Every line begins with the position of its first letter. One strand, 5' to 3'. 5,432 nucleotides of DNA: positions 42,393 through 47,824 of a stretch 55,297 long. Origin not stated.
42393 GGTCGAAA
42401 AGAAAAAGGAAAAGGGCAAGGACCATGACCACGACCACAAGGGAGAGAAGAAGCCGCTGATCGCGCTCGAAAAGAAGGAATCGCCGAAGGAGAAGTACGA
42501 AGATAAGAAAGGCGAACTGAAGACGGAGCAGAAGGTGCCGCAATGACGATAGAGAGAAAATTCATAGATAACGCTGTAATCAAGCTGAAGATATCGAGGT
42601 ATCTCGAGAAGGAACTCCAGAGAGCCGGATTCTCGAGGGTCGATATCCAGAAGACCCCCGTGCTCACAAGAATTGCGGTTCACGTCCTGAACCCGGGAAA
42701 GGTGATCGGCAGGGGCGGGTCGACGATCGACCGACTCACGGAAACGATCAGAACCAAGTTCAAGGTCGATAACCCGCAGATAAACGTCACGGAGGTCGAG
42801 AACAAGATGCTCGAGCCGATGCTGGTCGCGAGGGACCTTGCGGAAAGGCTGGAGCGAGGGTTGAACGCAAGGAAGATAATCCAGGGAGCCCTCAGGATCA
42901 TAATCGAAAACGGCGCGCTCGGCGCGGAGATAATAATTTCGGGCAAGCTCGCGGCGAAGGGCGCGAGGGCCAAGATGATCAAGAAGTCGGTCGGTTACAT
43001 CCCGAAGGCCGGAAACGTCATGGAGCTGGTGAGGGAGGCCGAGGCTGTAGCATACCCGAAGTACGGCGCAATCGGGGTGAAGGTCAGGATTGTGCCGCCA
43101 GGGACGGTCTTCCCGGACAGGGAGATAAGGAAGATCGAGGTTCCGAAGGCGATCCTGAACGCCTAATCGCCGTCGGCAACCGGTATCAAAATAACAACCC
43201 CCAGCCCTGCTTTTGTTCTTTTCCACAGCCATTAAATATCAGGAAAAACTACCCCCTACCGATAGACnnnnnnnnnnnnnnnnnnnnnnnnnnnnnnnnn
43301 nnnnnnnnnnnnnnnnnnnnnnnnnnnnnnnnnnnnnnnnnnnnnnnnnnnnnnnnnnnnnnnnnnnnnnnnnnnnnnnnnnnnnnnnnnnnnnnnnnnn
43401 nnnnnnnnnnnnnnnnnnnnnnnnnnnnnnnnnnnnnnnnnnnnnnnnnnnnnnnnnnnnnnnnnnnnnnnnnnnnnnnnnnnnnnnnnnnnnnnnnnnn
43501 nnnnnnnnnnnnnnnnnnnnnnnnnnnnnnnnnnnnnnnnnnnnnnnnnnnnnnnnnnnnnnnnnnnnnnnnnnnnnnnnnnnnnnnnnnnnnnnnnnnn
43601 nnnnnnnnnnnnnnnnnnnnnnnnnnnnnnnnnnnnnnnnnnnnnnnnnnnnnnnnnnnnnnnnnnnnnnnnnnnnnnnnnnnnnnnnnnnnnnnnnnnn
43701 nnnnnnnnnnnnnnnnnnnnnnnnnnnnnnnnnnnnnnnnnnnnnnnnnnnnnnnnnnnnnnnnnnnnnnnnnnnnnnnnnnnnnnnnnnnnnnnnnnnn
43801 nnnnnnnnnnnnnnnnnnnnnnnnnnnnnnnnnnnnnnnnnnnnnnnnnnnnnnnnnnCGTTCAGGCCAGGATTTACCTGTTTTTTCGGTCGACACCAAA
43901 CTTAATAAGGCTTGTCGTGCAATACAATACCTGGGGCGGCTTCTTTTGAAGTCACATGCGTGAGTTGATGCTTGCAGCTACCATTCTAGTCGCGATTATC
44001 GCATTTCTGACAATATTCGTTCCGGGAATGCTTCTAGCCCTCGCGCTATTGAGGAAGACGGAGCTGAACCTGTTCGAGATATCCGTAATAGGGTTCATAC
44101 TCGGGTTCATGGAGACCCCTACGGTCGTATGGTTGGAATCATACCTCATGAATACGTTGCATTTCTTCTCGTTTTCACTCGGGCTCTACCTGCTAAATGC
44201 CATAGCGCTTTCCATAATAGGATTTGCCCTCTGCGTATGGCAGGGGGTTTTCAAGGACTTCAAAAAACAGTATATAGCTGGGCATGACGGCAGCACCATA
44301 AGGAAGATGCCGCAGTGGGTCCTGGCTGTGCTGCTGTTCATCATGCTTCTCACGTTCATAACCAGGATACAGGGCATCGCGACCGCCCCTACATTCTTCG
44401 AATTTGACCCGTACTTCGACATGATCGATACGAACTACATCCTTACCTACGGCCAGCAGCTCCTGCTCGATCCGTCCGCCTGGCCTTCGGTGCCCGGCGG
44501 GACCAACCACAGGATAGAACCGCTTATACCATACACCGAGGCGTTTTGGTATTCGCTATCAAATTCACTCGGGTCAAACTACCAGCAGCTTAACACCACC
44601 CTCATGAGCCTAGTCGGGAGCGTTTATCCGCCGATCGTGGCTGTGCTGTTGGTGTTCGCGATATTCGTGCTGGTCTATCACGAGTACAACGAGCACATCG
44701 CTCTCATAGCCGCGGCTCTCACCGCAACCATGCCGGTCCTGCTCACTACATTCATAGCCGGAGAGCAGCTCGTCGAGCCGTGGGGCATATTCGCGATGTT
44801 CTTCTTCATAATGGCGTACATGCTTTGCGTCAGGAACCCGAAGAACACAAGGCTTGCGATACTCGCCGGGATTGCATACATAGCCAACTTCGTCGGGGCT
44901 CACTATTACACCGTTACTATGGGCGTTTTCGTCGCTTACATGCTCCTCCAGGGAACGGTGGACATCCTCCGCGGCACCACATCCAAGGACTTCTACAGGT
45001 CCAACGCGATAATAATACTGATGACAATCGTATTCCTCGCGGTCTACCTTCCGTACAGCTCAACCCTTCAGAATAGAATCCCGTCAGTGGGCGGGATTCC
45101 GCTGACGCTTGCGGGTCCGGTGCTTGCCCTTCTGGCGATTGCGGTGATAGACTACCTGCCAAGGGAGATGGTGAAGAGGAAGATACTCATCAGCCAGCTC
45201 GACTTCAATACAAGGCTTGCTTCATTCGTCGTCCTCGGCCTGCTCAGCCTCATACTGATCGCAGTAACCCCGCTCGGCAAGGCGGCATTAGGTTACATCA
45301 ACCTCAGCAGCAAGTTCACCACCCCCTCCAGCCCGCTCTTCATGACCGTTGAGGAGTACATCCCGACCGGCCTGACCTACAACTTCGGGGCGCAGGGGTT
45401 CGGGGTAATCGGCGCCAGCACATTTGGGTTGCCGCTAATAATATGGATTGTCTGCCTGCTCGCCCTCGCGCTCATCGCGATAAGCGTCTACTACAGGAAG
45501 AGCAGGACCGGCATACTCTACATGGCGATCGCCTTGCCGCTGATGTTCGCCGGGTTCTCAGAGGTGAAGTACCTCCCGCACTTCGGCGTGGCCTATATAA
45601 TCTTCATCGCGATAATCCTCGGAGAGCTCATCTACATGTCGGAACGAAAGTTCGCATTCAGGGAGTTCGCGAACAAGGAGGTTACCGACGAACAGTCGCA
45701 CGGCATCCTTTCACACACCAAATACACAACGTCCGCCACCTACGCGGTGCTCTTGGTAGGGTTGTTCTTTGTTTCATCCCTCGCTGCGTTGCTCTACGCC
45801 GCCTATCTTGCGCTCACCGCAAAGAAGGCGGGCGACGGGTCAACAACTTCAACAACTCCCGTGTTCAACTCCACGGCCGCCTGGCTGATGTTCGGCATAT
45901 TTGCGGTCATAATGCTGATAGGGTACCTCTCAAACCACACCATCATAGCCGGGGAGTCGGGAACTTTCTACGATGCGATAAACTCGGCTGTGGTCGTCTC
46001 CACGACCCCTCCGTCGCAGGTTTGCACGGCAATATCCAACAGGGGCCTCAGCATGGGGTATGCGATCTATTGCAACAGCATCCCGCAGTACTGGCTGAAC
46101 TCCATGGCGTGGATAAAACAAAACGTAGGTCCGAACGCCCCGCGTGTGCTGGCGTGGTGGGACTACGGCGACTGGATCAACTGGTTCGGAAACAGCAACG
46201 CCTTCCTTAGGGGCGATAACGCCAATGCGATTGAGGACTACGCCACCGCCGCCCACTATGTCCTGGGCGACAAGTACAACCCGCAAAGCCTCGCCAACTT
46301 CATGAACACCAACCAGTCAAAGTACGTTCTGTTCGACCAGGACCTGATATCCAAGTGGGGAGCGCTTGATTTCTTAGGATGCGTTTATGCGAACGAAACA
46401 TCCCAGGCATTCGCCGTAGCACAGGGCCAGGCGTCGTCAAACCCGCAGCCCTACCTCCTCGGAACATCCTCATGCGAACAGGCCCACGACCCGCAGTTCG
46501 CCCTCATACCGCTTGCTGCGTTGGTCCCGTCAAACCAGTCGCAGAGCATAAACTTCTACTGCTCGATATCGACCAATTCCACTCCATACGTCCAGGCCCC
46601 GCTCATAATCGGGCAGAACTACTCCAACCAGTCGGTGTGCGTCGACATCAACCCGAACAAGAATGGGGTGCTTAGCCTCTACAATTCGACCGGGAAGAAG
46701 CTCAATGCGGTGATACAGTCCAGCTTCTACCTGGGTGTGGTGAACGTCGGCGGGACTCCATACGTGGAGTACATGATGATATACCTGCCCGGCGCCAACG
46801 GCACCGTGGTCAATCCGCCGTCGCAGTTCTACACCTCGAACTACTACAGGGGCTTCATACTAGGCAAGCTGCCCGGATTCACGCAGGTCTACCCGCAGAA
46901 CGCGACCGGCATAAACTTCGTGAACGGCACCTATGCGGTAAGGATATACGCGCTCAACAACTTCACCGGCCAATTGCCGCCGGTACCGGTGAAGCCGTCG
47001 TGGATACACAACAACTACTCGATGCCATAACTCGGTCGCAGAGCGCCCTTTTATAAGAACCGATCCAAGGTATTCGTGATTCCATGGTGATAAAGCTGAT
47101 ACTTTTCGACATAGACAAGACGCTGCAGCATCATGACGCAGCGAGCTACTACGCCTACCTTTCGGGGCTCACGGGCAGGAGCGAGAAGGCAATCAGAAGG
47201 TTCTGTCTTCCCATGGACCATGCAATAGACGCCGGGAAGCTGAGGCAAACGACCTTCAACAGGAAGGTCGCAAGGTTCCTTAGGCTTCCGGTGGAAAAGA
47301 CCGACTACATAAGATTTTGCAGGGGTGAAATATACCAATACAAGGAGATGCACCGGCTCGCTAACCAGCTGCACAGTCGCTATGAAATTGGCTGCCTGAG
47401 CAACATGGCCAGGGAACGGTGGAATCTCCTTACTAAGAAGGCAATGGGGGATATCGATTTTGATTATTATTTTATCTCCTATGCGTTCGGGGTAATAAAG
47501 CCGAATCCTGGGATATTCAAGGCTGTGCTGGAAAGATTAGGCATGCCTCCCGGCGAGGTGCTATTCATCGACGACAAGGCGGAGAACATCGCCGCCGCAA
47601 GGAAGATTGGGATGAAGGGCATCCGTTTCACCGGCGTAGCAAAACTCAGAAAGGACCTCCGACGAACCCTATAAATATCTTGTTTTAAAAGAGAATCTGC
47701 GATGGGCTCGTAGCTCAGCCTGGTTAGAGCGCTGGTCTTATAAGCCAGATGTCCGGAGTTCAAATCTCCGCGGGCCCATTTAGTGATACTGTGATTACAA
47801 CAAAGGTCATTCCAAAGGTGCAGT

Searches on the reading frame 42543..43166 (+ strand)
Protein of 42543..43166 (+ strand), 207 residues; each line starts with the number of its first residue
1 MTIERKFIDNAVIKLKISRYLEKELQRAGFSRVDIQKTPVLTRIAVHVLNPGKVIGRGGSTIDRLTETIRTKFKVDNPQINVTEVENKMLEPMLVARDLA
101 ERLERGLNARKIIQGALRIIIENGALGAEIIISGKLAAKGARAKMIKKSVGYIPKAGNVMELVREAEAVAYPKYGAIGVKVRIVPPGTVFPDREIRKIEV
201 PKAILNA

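Call 12: search_protein_families(library=pfam, proteins=[window:42543-43166:+], max_evalue=0.01)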
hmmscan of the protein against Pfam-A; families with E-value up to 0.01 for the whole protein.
window:42543-43166:+ (207 aa): 3 families
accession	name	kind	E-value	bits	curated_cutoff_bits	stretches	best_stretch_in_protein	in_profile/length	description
PF00189.25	Ribosomal_S3_C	-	8.9e-16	58.6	34.1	1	99-183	1-83/83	Ribosomal protein S3, C-terminal domain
PF07650.23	KH_2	-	1.3e-13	51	22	1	16-88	1-76/78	KH domain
PF00013.35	KH_1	-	0.0021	18.2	21.5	1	52-78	12-39/66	KH domain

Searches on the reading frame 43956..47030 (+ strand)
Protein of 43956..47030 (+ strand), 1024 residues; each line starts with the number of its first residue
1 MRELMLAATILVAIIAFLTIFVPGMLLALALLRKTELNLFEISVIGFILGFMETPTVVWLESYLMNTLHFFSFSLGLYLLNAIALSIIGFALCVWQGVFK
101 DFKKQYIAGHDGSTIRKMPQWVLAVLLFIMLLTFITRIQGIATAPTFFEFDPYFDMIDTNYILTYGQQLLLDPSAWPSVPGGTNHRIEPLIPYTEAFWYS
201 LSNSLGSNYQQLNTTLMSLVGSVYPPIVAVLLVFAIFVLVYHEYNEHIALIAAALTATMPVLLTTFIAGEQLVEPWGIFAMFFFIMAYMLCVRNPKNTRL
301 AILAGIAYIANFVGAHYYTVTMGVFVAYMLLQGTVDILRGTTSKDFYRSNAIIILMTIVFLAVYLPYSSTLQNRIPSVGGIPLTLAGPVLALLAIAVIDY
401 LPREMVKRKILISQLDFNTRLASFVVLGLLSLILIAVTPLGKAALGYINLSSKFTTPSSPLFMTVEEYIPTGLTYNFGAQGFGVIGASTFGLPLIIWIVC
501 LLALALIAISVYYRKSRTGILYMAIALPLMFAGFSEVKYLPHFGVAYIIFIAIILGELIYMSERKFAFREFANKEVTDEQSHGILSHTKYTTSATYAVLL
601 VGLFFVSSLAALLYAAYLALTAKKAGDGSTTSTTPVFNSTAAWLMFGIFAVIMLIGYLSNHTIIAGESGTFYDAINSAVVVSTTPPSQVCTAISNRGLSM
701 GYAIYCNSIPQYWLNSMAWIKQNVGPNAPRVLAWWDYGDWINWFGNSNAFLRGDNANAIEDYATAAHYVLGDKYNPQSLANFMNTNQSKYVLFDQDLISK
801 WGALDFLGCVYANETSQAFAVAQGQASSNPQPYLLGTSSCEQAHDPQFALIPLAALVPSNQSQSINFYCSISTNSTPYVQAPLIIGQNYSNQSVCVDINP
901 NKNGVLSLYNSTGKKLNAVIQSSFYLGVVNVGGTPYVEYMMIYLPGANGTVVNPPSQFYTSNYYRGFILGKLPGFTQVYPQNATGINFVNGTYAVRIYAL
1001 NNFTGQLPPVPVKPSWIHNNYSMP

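Call 12: search_protein_families(library=pfam, proteins=[window:43956-47030:+], max_evalue=0.01)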
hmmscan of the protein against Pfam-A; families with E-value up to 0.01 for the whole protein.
window:43956-47030:+ (1024 aa): 1 family
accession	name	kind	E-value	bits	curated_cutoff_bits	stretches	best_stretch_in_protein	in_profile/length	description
PF21436.2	STT3-PglB_core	-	0.0053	17.7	23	0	731-782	5-55/131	STT3/PglB/AglB core domain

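Call 83: search_protein_families(library=ncbifam, proteins=[window:43956-47030:+], max_evalue=0.01)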
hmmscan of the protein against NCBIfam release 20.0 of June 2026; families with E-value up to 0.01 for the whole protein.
window:43956-47030:+ (1024 aa): 1 family
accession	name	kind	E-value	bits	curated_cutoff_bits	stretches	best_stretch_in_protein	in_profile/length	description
TIGR04154.1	archaeo_STT3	subfamily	5.2e-17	61.5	450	2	124-621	2-481/831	oligosaccharyl transferase, archaeosortase A system-associated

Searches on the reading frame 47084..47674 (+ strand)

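Call 17: search_protein_families(library=pfam, proteins=[window:47084-47674:+], max_evalue=0.001)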
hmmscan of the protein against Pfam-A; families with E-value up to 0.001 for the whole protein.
window:47084-47674:+ (196 aa): 4 families
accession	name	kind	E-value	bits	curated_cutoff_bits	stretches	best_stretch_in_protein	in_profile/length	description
PF00702.32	Hydrolase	-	2.7e-15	57.7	26.4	1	3-176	1-191/191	haloacid dehalogenase-like hydrolase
PF13419.12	HAD_2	-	3.3e-11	44.1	23.8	1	6-180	1-176/178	Haloacid dehalogenase-like hydrolase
PF13242.12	Hydrolase_like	-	5.1e-07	29.9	22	1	139-181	4-47/75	HAD-hyrolase-like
PF11019.14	DUF2608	-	0.00018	21.5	22.6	0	145-185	167-208/244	Protein of unknown function (DUF2608)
